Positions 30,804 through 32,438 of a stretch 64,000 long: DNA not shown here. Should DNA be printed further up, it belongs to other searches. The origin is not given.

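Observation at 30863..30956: tRNA-His gene ends 4 nt before the hisS start codon, with a strong SD on the other side of the tRNA: possible structure-bridged RBS or tRNA-as-operator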

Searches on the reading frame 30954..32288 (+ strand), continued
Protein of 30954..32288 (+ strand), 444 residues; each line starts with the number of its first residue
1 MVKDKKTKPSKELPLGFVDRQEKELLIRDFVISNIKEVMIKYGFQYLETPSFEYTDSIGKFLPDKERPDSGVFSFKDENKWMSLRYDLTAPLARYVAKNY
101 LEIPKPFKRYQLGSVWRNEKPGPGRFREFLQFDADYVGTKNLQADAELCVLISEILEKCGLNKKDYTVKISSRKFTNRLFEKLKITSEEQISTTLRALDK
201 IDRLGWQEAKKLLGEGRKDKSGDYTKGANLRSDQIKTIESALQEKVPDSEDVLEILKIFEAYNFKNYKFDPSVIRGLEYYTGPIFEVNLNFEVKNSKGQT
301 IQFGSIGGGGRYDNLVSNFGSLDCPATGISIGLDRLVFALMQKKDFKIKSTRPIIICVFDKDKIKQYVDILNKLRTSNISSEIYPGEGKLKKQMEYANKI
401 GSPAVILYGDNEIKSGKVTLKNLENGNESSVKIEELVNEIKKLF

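Call 36: find_homologous_proteins(query=P0121, max_evalue=1e-30)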
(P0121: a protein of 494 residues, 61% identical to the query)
Query P0121 (494 aa): 8000 proteins with E <= 1e-30 among 8000 candidates; the best 120 are listed.
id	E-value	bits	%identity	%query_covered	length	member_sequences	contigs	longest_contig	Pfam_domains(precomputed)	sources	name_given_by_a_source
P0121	0.0e+0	1106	100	100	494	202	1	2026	PF13393.12,PF03129.26,PF00152.26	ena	-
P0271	0.0e+0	1016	91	100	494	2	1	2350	PF13393.12,PF03129.26,PF00152.26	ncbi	-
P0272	3.3e-298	1007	90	100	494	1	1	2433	PF13393.12,PF03129.26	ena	-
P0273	4.1e-297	1004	90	100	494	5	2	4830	PF13393.12,PF03129.26,PF00152.26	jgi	jgi:histidyl-tRNA synthetase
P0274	6.7e-297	1003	89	100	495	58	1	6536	PF13393.12,PF03129.26,PF00587.31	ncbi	-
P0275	3.7e-289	978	86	100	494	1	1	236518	PF13393.12,PF03129.26,PF00587.31,PF00152.26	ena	-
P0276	6.6e-289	977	86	100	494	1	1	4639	PF13393.12,PF03129.26,PF00587.31,PF00152.26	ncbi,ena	-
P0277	8.1e-289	976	86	100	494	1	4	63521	PF13393.12,PF03129.26,PF00587.31,PF00152.26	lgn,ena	-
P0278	8.2e-289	976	86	100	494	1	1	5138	PF13393.12,PF03129.26,PF00587.31,PF00152.26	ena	-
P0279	1.0e-288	976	86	100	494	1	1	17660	PF13393.12,PF03129.26,PF00587.31,PF00152.26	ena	-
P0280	1.0e-288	976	86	100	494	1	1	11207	PF13393.12,PF03129.26,PF00587.31,PF00152.26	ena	-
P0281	1.1e-288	976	86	100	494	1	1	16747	PF13393.12,PF03129.26,PF00587.31,PF00152.26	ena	-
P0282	1.5e-288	976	86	100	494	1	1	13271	PF13393.12,PF03129.26,PF00587.31,PF00152.26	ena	-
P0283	2.0e-288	975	86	100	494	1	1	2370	PF13393.12,PF03129.26,PF00587.31,PF00152.26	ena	-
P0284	2.0e-288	975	86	100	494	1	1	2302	PF13393.12,PF03129.26,PF00587.31,PF00152.26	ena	-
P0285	2.1e-288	975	86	100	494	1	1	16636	PF13393.12,PF03129.26,PF00587.31,PF00152.26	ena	-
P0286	2.1e-288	975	86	100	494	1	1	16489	PF13393.12,PF03129.26,PF00587.31,PF00152.26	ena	-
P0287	2.3e-288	975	86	100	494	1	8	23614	PF13393.12,PF03129.26,PF00587.31,PF00152.26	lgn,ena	-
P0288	2.4e-288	975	86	100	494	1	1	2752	PF13393.12,PF03129.26,PF00587.31,PF00152.26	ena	-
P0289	3.0e-288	975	86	100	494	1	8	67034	PF13393.12,PF03129.26,PF00587.31,PF00152.26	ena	-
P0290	4.7e-288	974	86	100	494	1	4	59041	PF13393.12,PF03129.26,PF00587.31,PF00152.26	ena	-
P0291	5.5e-288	974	86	100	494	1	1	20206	PF13393.12,PF03129.26,PF00587.31,PF00152.26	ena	-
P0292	5.5e-288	974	86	100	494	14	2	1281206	PF13393.12,PF03129.26,PF00587.31,PF00152.26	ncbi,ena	-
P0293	5.6e-288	974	86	100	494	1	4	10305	PF13393.12,PF03129.26,PF00587.31,PF00152.26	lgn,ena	-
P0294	5.7e-288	974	86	100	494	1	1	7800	PF13393.12,PF03129.26,PF00587.31,PF00152.26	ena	-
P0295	5.9e-288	974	86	100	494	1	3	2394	PF13393.12,PF03129.26,PF00587.31,PF00152.26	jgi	jgi:histidyl-tRNA synthetase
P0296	6.0e-288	974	86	100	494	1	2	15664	PF13393.12,PF03129.26,PF00587.31,PF00152.26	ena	-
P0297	6.2e-288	974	86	100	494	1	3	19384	PF13393.12,PF03129.26,PF00587.31,PF00152.26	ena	-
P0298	6.4e-288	974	86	100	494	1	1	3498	PF13393.12,PF03129.26,PF00587.31,PF00152.26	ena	-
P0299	8.1e-288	973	85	100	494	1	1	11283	PF13393.12,PF03129.26,PF00587.31,PF00152.26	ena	-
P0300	8.6e-288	973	86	100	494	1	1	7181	PF13393.12,PF03129.26,PF00587.31,PF00152.26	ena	-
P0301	8.6e-288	973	86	100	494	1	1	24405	PF13393.12,PF03129.26,PF00587.31,PF00152.26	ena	-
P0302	1.2e-287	973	86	100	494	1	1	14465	PF13393.12,PF03129.26,PF00587.31,PF00152.26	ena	-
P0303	1.3e-287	973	86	100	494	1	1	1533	PF13393.12,PF03129.26,PF00587.31,PF00152.26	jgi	jgi:histidyl-tRNA synthetase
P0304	1.3e-287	972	86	100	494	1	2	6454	PF13393.12,PF03129.26,PF00587.31,PF00152.26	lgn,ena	-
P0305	1.5e-287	972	86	100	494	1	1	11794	PF13393.12,PF03129.26,PF00587.31,PF00152.26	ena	-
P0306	1.6e-287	972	86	100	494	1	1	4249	PF13393.12,PF03129.26,PF00587.31,PF00152.26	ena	-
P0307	1.9e-287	972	85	100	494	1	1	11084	PF13393.12,PF03129.26,PF00587.31,PF00152.26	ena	-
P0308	2.0e-287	972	86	100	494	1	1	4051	PF13393.12,PF03129.26,PF00587.31,PF00152.26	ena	-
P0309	2.1e-287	972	85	100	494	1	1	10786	PF13393.12,PF03129.26,PF00587.31,PF00152.26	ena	-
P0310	2.3e-287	972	86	100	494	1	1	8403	PF13393.12,PF03129.26,PF00587.31,PF00152.26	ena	-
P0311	2.5e-287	972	86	100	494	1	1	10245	PF13393.12,PF03129.26,PF00587.31,PF00152.26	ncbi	-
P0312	3.2e-287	971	86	100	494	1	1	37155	PF13393.12,PF03129.26,PF00587.31,PF00152.26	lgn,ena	-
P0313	3.3e-287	971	85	100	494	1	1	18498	PF13393.12,PF03129.26,PF00587.31,PF00152.26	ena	-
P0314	3.4e-287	971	86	100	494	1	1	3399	PF13393.12,PF03129.26,PF00587.31,PF00152.26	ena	-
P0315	3.6e-287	971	86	100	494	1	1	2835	PF13393.12,PF03129.26,PF00587.31,PF00152.26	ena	-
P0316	3.6e-287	971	86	100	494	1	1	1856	PF13393.12,PF03129.26,PF00587.31,PF00152.26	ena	-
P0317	4.3e-287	971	85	100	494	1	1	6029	PF13393.12,PF03129.26,PF00587.31,PF00152.26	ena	-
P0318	4.6e-287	971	86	100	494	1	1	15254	PF13393.12,PF03129.26,PF00587.31,PF00152.26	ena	-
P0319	5.1e-287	971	85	100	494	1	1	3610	PF13393.12,PF03129.26,PF00587.31,PF00152.26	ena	-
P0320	5.3e-287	970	85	100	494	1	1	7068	PF13393.12,PF03129.26,PF00587.31,PF00152.26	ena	-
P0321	6.8e-287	970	85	100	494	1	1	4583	PF13393.12,PF03129.26,PF00587.31,PF00152.26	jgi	-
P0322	7.4e-287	970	86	100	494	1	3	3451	PF13393.12,PF03129.26,PF00587.31,PF00152.26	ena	-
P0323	8.2e-287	970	85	100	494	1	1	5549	PF13393.12,PF03129.26,PF00587.31,PF00152.26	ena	-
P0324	8.4e-287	970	85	100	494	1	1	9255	PF13393.12,PF03129.26,PF00587.31,PF00152.26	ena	-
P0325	8.6e-287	970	86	100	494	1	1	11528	PF13393.12,PF03129.26,PF00587.31,PF00152.26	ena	-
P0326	9.6e-287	970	85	100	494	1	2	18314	PF13393.12,PF03129.26,PF00587.31,PF00152.26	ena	-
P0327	1.8e-286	969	85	100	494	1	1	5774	PF13393.12,PF03129.26,PF00587.31,PF00152.26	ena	-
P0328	2.1e-286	969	85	100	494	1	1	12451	PF13393.12,PF03129.26,PF00587.31,PF00152.26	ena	-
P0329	2.3e-286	968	85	100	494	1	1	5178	PF13393.12,PF03129.26,PF00587.31,PF00152.26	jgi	jgi:histidyl-tRNA synthetase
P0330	2.7e-286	968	85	100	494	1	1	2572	PF13393.12,PF03129.26,PF00587.31,PF00152.26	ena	-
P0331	2.7e-286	968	85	100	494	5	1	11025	PF13393.12,PF03129.26,PF00587.31,PF00152.26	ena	-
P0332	3.1e-286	968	84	100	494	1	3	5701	PF13393.12,PF03129.26,PF00587.31,PF00152.26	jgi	jgi:histidyl-tRNA synthetase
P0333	3.6e-286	968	85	100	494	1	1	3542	PF13393.12,PF03129.26,PF00587.31,PF00152.26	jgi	-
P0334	5.7e-286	967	90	97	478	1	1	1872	PF13393.12,PF03129.26,PF00152.26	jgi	-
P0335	1.9e-284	962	84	100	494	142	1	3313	PF13393.12,PF03129.26,PF00587.31,PF00152.26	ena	-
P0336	2.9e-283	958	85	100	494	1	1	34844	PF13393.12,PF03129.26,PF00587.31,PF00152.26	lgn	-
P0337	6.9e-283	957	85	100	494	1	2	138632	PF13393.12,PF03129.26,PF00587.31,PF00152.26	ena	-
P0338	2.4e-282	955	84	100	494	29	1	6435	PF13393.12,PF03129.26,PF00587.31,PF00152.26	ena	-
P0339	7.3e-282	954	91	97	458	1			PF13393.12,PF03129.26,PF00152.26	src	-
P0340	4.5e-280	948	83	100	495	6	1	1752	PF13393.12,PF03129.26,PF00587.31,PF00152.26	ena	-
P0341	6.7e-280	947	83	100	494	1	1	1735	PF13393.12,PF03129.26,PF00587.31,PF00152.26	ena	-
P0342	9.8e-280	947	83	100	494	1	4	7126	PF13393.12,PF03129.26,PF00587.31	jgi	jgi:histidyl-tRNA synthetase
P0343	3.3e-277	938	86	97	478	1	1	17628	PF13393.12,PF03129.26,PF00587.31,PF00152.26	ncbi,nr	ncbi:histidine--tRNA ligase [Pelagibacteraceae bacterium]|nr:histidine--tRNA ligase [Pelagibacterace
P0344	4.3e-277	938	86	97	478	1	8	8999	PF13393.12,PF03129.26,PF00587.31,PF00152.26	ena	-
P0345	4.4e-277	938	86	97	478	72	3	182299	PF13393.12,PF03129.26,PF00587.31,PF00152.26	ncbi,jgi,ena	-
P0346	5.6e-277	937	86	97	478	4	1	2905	PF13393.12,PF03129.26,PF00587.31,PF00152.26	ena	-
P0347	6.2e-277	937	86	97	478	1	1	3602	PF13393.12,PF03129.26,PF00587.31,PF00152.26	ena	-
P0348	8.6e-277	937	86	97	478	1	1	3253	PF13393.12,PF03129.26,PF00587.31,PF00152.26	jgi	-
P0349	9.2e-277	937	86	97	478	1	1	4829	PF13393.12,PF03129.26,PF00587.31,PF00152.26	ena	-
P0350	9.4e-277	937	86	97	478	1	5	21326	PF13393.12,PF03129.26,PF00587.31,PF00152.26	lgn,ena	-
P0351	1.1e-276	936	86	97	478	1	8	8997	PF13393.12,PF03129.26,PF00587.31,PF00152.26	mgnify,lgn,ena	mgnify:FL=1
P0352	1.2e-276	936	86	97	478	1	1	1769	PF13393.12,PF03129.26,PF00587.31,PF00152.26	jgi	-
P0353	1.4e-276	936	86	97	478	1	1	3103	PF13393.12,PF03129.26,PF00587.31,PF00152.26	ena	-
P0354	1.6e-276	936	86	97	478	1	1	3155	PF13393.12,PF03129.26,PF00587.31,PF00152.26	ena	-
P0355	1.7e-276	936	86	97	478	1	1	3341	PF13393.12,PF03129.26,PF00587.31,PF00152.26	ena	-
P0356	1.9e-276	936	86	97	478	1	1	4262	PF13393.12,PF03129.26,PF00587.31,PF00152.26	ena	-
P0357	2.0e-276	936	86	97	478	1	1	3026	PF13393.12,PF03129.26,PF00587.31,PF00152.26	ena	-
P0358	2.0e-276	936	86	97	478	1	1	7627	PF13393.12,PF03129.26,PF00587.31,PF00152.26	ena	-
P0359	2.0e-276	936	86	97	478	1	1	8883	PF13393.12,PF03129.26,PF00587.31,PF00152.26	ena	-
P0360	2.4e-276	935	86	97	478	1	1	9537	PF13393.12,PF03129.26,PF00587.31,PF00152.26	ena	-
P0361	2.7e-276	935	86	97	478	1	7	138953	PF13393.12,PF03129.26,PF00587.31,PF00152.26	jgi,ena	-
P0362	2.9e-276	935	86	97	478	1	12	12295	PF13393.12,PF03129.26,PF00587.31,PF00152.26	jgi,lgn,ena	jgi:histidyl-tRNA synthetase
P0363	3.1e-276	935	86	97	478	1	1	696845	PF13393.12,PF03129.26,PF00587.31,PF00152.26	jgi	-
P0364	3.1e-276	935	86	97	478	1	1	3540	PF13393.12,PF03129.26,PF00587.31,PF00152.26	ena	-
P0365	3.6e-276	935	86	97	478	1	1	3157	PF13393.12,PF03129.26,PF00587.31,PF00152.26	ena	-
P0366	3.6e-276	935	86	97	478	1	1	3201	PF13393.12,PF03129.26,PF00587.31,PF00152.26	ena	-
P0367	3.7e-276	935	86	97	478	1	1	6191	PF13393.12,PF03129.26,PF00587.31,PF00152.26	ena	-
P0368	4.2e-276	935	86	97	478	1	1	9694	PF13393.12,PF03129.26,PF00587.31,PF00152.26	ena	-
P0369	4.2e-276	935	86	97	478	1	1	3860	PF13393.12,PF03129.26,PF00587.31,PF00152.26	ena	-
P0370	5.1e-276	934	86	97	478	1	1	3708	PF13393.12,PF03129.26,PF00587.31,PF00152.26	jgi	-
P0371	5.6e-276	934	86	97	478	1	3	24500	PF13393.12,PF03129.26,PF00587.31,PF00152.26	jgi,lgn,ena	-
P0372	5.7e-276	934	86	97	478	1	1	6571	PF13393.12,PF03129.26,PF00587.31,PF00152.26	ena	-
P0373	6.3e-276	934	86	97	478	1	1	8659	PF13393.12,PF03129.26,PF00587.31,PF00152.26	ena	-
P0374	6.4e-276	934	86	97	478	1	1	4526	PF13393.12,PF03129.26,PF00587.31,PF00152.26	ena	-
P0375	6.4e-276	934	85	97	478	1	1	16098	PF13393.12,PF03129.26,PF00587.31,PF00152.26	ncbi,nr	ncbi:MAG: histidine--tRNA ligase [Candidatus Pelagibacter sp.]|nr:histidine--tRNA ligase [Candidatus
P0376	6.7e-276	934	86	97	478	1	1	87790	PF13393.12,PF03129.26,PF00587.31,PF00152.26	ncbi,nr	ncbi:histidine--tRNA ligase [Pelagibacteraceae bacterium]|nr:histidine--tRNA ligase [Pelagibacterace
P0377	6.7e-276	934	86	97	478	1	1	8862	PF13393.12,PF03129.26,PF00587.31,PF00152.26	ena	-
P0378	7.0e-276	934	85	97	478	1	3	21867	PF13393.12,PF03129.26,PF00587.31,PF00152.26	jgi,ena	-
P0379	7.5e-276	934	86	97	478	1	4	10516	PF13393.12,PF03129.26,PF00587.31,PF00152.26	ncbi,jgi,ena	ncbi:MAG: histidine--tRNA ligase [Candidatus Pelagibacterales bacterium]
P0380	8.1e-276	934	86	97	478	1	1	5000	PF13393.12,PF03129.26,PF00587.31,PF00152.26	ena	-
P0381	8.5e-276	934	82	100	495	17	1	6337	PF13393.12,PF03129.26,PF00587.31,PF00152.26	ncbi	-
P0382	9.0e-276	933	86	97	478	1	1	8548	PF13393.12,PF03129.26,PF00587.31,PF00152.26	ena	-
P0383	1.0e-275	933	85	97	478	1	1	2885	PF13393.12,PF03129.26,PF00587.31,PF00152.26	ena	-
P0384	1.2e-275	933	86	97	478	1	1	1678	PF13393.12,PF03129.26,PF00587.31,PF00152.26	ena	-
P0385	1.3e-275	933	85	97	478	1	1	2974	PF13393.12,PF03129.26,PF00587.31,PF00152.26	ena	-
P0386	1.3e-275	933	85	97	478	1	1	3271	PF13393.12,PF03129.26,PF00587.31,PF00152.26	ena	-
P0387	1.3e-275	933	85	97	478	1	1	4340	PF13393.12,PF03129.26,PF00587.31,PF00152.26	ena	-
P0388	1.4e-275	933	85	97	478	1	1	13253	PF13393.12,PF03129.26,PF00587.31,PF00152.26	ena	-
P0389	1.5e-275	933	85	97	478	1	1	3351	PF13393.12,PF03129.26,PF00587.31,PF00152.26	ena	-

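Call 37: find_encoding_contigs(protein=P0292, flank=3000, max_places=2)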
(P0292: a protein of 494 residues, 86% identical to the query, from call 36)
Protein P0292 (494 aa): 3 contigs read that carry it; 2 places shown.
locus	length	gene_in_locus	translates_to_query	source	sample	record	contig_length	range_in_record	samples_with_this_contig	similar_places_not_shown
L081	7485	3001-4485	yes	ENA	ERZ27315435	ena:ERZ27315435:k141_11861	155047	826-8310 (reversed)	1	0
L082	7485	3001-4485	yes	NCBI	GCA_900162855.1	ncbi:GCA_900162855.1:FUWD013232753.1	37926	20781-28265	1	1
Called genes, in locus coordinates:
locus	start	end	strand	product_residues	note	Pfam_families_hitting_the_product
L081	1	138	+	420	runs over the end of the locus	PF00275:EPSP_synthase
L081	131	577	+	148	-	PF11164:DUF2948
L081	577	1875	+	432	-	PF00815:Histidinol_dh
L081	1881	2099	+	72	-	PF01176:eIF-1a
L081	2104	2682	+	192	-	PF02545:Maf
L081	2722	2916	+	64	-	-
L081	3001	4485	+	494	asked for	PF00152:tRNA-synt_2 (faint), PF13393:tRNA-synt_His, PF00587:tRNA-synt_2b (weak), PF03129:HGTP_anticodon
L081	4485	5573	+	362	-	PF13393:tRNA-synt_His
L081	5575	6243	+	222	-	PF01634:HisG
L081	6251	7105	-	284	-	PF06094:GGACT (weak)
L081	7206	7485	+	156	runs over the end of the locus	-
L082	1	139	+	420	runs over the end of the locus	PF00275:EPSP_synthase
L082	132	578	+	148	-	PF11164:DUF2948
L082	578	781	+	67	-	PF00815:Histidinol_dh (weak)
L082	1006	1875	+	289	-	PF00815:Histidinol_dh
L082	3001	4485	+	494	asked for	PF00152:tRNA-synt_2 (faint), PF13393:tRNA-synt_His, PF00587:tRNA-synt_2b (weak), PF03129:HGTP_anticodon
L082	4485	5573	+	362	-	PF13393:tRNA-synt_His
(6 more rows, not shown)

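Call 38: find_encoding_contigs(protein=P0274, flank=3000, max_places=2)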
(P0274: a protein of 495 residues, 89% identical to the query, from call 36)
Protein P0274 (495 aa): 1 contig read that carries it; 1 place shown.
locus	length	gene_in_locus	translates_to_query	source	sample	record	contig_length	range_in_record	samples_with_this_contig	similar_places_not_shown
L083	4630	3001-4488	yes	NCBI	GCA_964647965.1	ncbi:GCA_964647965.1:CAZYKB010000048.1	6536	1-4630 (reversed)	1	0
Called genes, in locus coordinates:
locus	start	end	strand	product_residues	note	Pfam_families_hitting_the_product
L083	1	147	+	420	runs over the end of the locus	PF00275:EPSP_synthase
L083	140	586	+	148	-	PF11164:DUF2948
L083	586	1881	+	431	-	PF00815:Histidinol_dh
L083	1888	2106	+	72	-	PF01176:eIF-1a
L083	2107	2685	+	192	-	PF02545:Maf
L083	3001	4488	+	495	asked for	PF00587:tRNA-synt_2b (faint), PF13393:tRNA-synt_His, PF03129:HGTP_anticodon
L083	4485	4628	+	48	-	?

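Call 42: find_related_loci(query=P0124, collection=metagenome_contigs, flank=2500)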
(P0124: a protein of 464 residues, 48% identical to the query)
Query P0124 (464 aa) in metagenome_contigs; peptide patterns used: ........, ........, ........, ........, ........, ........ (x = any residue, [..] = any of these).
219 stretches matched a pattern; 2 encode a relative of the query (tblastn E <= 1e-3); 2 distinct loci.
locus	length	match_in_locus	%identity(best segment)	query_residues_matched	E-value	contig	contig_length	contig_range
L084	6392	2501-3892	99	1-464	0e+0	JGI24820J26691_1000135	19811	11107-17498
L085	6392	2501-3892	99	1-464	0e+0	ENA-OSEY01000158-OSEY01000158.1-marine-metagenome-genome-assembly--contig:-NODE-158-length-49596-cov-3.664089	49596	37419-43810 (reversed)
